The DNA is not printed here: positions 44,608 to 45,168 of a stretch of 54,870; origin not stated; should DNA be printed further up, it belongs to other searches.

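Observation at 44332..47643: A 3.3 kb apparent gene desert is one 1103-codon AAA+ gene with an unknown N-terminal half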

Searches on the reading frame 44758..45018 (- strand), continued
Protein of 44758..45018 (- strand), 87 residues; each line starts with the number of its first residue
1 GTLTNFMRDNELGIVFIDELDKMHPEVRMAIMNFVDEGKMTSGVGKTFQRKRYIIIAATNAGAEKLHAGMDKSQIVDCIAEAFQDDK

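Call 88: list_cluster_members(proteins=[L006:1793-2038:+, L006:2310-2747:+, L006:2787-3485:+, L011:13172-13522:-, L011:12440-12955:-, L009:8243-9943:+, L009:20518-20949:+, L008:18517-20193:-, L014:2580-3575:+, L014:3601-4611:+])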
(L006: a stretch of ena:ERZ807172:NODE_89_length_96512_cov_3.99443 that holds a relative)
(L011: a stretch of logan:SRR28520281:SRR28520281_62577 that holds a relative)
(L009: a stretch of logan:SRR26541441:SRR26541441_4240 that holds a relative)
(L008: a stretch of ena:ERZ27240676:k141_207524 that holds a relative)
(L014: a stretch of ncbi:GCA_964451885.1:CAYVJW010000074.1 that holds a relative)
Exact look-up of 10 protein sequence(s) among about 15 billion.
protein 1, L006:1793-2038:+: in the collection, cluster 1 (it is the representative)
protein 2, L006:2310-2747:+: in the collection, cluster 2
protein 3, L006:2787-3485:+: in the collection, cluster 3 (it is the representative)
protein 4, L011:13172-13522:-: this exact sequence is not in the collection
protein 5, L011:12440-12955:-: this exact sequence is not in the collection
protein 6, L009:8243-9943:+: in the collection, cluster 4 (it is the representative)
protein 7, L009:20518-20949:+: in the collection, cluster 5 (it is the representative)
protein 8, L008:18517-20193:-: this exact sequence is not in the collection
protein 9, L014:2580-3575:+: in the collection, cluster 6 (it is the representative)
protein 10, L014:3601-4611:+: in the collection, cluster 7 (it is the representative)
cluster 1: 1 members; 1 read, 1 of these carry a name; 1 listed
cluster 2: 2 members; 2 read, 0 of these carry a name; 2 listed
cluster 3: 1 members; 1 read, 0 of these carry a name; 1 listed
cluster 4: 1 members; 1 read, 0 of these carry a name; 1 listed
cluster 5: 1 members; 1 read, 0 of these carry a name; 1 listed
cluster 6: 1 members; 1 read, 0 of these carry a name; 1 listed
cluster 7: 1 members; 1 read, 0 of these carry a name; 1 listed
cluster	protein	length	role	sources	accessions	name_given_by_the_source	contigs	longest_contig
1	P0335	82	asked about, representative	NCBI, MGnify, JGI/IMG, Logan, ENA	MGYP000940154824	CR=1 FL=1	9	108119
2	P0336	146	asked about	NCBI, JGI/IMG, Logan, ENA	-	-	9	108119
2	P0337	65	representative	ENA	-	-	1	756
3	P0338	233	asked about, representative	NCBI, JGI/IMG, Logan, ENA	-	-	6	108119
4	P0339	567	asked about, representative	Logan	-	-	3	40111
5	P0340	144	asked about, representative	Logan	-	-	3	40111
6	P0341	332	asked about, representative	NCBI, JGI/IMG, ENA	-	-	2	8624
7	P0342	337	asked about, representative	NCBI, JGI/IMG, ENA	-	-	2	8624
